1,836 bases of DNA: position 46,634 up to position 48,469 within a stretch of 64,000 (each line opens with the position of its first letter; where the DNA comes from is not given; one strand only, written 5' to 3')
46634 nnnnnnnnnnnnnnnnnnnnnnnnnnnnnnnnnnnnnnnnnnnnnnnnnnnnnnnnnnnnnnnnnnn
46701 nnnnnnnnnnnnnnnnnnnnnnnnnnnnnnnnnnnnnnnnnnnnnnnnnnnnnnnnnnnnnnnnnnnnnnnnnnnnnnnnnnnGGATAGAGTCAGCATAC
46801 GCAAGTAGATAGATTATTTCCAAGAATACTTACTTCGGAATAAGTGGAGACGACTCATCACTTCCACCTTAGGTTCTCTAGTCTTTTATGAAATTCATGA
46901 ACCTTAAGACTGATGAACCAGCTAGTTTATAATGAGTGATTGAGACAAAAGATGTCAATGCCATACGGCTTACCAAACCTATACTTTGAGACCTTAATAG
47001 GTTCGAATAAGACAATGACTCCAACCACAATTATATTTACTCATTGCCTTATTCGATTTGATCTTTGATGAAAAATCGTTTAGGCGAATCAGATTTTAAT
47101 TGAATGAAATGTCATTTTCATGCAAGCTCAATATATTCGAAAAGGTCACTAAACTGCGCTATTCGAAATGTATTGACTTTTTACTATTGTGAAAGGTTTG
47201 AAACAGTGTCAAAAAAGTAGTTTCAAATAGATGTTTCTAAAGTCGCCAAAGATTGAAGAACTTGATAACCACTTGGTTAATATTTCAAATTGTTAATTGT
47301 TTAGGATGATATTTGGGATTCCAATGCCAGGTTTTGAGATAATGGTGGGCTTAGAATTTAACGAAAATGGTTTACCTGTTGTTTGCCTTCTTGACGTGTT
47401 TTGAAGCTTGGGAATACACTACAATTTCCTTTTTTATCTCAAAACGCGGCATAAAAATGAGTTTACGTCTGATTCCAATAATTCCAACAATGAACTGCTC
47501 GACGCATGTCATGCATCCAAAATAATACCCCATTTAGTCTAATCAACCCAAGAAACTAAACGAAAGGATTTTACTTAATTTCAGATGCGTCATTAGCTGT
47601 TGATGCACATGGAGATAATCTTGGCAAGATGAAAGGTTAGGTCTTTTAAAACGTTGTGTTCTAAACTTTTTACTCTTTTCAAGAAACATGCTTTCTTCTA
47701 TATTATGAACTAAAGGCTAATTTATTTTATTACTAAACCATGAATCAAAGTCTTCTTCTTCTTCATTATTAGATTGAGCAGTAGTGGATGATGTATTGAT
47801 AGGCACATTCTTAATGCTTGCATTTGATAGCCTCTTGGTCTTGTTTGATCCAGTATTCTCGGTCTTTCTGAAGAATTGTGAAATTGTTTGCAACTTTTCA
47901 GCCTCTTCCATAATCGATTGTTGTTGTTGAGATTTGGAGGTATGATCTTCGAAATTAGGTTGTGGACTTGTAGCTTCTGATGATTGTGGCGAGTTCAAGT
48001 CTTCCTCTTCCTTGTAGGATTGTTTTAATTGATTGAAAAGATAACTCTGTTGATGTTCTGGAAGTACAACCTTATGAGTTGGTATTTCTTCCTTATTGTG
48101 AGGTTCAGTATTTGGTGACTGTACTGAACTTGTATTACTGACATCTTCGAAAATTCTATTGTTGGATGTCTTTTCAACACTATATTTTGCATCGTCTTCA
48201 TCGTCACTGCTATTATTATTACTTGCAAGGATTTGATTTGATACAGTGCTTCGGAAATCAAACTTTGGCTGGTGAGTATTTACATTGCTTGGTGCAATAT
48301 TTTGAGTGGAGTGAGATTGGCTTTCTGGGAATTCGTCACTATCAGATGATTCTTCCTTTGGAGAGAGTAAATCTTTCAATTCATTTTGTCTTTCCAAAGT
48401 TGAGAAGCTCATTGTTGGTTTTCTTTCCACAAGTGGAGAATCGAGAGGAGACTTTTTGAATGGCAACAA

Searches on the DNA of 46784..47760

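Call 64: search_rna_families(source=window, start=46784, end=47760, threshold=evalue, max_evalue=1)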
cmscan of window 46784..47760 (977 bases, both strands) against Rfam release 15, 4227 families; matches with E-value up to 1: 1.
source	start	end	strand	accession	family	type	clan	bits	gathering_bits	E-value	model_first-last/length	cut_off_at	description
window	47667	47700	-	RF02914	DUF805b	Cis-reg;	CL00115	14.6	35.6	0.47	1-35/35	no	DUF805b RNA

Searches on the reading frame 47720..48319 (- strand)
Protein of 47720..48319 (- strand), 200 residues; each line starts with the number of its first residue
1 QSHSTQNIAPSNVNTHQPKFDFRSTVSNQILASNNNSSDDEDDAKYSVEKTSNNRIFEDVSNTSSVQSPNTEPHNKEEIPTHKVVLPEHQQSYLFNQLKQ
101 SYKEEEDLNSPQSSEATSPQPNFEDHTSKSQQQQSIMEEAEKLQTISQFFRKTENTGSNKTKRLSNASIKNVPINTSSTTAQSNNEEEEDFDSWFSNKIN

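Call 67: find_homologous_proteins(query=window:47720-48319:-, max_evalue=1e-10)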
Query window:47720-48319:- (200 aa): 1 proteins with E <= 1e-10 among 129 candidates.
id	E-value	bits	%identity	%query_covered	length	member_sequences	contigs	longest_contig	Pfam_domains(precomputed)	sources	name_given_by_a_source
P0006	3.7e-117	406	100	100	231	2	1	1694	-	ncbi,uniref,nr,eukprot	ncbi:predicted protein [Naegleria gruberi]|uniref:Predicted protein n=1 Tax=Naegleria gruberi TaxID=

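Call 68: list_cluster_members(proteins=[P0006])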
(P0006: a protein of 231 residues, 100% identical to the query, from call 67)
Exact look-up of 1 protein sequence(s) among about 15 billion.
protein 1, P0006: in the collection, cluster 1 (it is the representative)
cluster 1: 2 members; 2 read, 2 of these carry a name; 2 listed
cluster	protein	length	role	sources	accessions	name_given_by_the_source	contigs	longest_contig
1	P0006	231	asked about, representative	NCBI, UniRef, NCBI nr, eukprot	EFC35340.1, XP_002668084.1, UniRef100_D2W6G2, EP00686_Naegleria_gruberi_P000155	predicted protein [Naegleria gruberi] | Predicted protein n=1 Tax=Naegleria gruberi TaxID=5762 RepID=D2W6G2_NAEGR | uncharacterized protein NAEGRDRAFT_54965 [Naegleria gruberi]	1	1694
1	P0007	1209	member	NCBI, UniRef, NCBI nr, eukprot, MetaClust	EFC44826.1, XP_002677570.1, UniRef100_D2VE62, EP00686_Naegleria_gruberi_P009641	hypothetical protein NAEGRDRAFT_57936 [Naegleria gruberi] | Uncharacterized protein n=1 Tax=Naegleria gruberi TaxID=5762 RepID=D2VE62_NAEGR | uncharacterized protein NAEGRDRAFT_57936 [Naegleria gruberi]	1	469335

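Call 69: find_encoding_contigs(protein=P0006, flank=10000)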
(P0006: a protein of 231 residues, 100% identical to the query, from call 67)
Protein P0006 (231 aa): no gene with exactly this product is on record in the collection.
